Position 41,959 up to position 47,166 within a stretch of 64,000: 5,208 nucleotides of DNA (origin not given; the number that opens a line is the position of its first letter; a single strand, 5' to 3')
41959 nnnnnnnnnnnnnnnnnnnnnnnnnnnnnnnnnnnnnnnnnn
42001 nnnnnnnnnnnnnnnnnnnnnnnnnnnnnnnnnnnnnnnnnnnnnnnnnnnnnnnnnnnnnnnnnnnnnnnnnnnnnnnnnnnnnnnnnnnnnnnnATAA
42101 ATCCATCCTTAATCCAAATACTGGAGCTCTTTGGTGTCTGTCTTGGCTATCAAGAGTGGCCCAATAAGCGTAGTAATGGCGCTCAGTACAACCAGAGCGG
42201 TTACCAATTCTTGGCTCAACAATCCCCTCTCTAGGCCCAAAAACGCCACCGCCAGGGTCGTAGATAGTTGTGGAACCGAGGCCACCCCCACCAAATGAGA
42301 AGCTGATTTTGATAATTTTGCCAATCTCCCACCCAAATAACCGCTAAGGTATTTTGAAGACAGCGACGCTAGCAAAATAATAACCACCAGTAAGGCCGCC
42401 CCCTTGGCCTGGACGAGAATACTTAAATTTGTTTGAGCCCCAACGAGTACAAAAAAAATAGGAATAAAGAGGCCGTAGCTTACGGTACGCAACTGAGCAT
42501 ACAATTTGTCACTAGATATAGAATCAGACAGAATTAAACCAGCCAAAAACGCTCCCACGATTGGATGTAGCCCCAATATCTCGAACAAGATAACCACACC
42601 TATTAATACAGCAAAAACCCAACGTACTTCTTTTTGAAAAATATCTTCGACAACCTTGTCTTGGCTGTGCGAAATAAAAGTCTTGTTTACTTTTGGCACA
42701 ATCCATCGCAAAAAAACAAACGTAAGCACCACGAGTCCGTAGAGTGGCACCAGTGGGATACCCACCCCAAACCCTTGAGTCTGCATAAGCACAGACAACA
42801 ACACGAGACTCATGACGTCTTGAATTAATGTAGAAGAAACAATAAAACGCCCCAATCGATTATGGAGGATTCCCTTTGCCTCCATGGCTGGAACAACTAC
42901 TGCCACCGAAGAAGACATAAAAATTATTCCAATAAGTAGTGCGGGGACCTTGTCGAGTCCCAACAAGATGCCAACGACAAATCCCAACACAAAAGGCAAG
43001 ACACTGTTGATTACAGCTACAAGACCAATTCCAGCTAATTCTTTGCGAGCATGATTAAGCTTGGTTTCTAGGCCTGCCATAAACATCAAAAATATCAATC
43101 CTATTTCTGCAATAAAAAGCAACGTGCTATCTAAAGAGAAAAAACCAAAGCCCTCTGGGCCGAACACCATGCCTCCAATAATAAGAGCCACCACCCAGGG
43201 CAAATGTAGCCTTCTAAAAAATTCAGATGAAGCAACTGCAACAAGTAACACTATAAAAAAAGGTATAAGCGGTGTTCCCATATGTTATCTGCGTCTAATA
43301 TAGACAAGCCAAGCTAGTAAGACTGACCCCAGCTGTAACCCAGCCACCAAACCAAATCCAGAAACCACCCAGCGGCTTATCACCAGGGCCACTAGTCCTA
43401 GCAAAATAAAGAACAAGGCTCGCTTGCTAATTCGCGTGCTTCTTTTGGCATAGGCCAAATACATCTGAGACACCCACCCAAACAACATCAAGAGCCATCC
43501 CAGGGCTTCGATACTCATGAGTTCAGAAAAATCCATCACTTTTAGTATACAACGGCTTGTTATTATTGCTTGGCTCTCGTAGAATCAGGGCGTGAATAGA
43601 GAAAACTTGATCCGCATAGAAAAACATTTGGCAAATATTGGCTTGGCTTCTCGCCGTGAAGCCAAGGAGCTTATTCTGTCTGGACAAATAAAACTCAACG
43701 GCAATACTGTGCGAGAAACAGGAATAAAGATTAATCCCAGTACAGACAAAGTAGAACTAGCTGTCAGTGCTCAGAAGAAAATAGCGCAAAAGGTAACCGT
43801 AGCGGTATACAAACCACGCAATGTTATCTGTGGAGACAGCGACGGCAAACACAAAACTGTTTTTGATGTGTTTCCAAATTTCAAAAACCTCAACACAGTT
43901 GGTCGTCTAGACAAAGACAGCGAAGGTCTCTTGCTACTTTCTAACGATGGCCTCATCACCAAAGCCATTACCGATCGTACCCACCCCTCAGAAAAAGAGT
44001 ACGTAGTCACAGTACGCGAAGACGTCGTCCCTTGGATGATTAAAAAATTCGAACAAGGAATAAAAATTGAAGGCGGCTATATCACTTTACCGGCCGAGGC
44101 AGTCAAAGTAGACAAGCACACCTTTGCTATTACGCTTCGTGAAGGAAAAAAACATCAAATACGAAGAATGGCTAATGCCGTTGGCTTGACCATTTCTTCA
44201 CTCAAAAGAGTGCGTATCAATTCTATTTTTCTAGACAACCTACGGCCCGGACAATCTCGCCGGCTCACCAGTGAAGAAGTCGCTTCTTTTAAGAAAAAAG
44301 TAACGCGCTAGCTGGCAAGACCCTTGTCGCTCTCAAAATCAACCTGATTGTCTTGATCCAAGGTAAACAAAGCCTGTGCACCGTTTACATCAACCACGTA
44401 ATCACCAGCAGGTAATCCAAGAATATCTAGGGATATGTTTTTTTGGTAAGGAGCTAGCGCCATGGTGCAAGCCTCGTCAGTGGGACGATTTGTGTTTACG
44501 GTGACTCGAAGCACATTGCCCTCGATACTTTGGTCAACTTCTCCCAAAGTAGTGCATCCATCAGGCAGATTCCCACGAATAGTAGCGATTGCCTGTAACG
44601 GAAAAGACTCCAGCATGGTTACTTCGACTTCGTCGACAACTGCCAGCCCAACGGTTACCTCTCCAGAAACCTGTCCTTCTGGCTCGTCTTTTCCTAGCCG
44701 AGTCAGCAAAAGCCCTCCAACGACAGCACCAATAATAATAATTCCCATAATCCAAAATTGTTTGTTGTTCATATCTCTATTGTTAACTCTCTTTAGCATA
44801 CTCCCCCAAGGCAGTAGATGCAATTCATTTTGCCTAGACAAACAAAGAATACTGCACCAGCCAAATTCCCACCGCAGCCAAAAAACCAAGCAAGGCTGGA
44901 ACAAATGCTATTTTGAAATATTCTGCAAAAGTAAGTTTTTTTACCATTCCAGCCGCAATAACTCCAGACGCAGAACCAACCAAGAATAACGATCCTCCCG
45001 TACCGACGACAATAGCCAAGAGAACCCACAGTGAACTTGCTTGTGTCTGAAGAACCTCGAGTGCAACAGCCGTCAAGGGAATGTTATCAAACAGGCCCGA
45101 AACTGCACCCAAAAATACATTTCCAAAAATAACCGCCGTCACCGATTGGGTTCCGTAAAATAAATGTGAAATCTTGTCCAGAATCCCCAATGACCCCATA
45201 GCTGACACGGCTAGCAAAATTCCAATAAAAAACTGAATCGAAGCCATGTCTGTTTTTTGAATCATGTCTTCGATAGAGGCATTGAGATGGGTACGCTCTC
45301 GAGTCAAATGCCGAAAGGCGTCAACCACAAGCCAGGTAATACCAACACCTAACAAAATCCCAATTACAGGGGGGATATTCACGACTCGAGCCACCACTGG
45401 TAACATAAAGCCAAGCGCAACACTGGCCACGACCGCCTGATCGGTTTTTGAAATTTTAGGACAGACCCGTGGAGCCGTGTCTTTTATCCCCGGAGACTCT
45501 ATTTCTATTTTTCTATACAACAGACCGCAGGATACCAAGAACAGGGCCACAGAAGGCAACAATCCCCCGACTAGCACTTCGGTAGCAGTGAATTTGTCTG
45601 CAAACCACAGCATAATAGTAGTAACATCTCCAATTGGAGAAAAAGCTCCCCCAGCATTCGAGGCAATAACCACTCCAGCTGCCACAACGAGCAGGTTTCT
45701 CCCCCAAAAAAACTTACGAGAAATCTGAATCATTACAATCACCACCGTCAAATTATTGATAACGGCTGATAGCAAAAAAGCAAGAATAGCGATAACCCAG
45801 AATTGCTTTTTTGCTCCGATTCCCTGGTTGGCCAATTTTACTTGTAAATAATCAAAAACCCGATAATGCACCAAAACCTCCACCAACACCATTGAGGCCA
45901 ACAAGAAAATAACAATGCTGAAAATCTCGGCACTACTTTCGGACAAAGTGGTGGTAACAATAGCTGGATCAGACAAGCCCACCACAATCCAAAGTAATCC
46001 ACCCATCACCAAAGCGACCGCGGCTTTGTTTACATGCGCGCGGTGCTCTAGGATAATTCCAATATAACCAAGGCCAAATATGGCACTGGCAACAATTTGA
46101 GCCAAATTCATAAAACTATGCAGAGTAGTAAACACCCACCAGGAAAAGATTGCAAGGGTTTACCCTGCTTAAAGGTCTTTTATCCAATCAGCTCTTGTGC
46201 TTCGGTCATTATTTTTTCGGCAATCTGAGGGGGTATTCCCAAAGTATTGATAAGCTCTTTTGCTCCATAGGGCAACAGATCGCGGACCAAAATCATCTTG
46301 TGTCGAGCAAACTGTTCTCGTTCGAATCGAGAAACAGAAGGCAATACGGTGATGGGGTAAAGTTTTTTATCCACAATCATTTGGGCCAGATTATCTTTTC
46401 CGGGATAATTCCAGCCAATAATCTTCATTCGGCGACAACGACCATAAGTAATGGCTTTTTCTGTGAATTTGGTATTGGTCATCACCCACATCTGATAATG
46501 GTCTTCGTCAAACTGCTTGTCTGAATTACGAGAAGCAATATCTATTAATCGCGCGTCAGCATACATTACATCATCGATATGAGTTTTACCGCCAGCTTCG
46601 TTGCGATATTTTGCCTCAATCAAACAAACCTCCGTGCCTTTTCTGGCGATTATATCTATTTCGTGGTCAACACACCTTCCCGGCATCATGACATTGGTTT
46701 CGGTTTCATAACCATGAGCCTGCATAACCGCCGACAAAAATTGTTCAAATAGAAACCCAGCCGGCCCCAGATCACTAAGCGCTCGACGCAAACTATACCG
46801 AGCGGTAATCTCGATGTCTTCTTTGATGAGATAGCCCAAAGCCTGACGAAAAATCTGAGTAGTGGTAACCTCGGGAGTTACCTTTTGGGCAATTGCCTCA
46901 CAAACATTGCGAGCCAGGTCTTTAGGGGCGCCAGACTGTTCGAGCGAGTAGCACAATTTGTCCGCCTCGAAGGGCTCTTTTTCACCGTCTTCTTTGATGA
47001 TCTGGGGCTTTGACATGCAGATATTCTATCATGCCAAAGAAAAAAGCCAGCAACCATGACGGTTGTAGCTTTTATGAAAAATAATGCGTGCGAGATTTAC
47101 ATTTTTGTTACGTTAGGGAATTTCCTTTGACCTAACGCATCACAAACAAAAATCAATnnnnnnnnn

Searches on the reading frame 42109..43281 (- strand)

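Call 48: search_protein_families(library=pfam, proteins=[window:42109-43281:-])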
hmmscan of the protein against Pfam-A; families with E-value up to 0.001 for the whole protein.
window:42109-43281:- (390 aa): 1 family
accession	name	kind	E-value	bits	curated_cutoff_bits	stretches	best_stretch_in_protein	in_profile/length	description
PF00999.27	Na_H_Exchanger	-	3.6e-62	210.8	26.2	1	12-377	2-373/375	Sodium/hydrogen exchanger, transmembrane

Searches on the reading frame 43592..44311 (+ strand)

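Call 48: search_protein_families(library=pfam, proteins=[window:43592-44311:+])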
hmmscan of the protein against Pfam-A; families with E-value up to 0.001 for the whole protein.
window:43592-44311:+ (239 aa): 2 families
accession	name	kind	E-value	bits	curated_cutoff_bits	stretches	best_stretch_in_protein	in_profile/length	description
PF00849.27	PseudoU_synth_2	-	5e-17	63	26.8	1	70-195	3-151/152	RNA pseudouridylate synthase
PF01479.30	S4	-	1.7e-08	34.5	22.8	1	8-49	2-44/48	S4 domain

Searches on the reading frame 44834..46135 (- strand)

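Call 49: search_protein_families(library=pfam, proteins=[window:44834-46135:-])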
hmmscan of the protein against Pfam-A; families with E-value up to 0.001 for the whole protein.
window:44834-46135:- (433 aa): 1 family
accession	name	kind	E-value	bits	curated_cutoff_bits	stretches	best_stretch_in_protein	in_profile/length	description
PF03600.22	CitMHS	-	1.7e-26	93.6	31.9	1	24-378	1-336/336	Citrate transporter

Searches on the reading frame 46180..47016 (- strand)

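Call 49: search_protein_families(library=pfam, proteins=[window:46180-47016:-])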
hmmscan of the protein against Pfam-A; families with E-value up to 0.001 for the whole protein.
window:46180-47016:- (278 aa): 4 families
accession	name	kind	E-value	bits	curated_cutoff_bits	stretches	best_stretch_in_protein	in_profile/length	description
PF04471.18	Mrr_cat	-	6.7e-07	29.9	21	1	90-196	9-102/115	Restriction endonuclease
PF22357.2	AF1548-like_C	-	7.7e-07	29.6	23.9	1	220-277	1-56/56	AF1548-like, C-terminal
PF03477.21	ATP-cone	-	9.6e-07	29.7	25.8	1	5-81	2-86/88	ATP cone domain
PF02021.23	UPF0102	-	7e-05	23.6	23.6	1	91-151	2-55/80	Uncharacterised protein family UPF0102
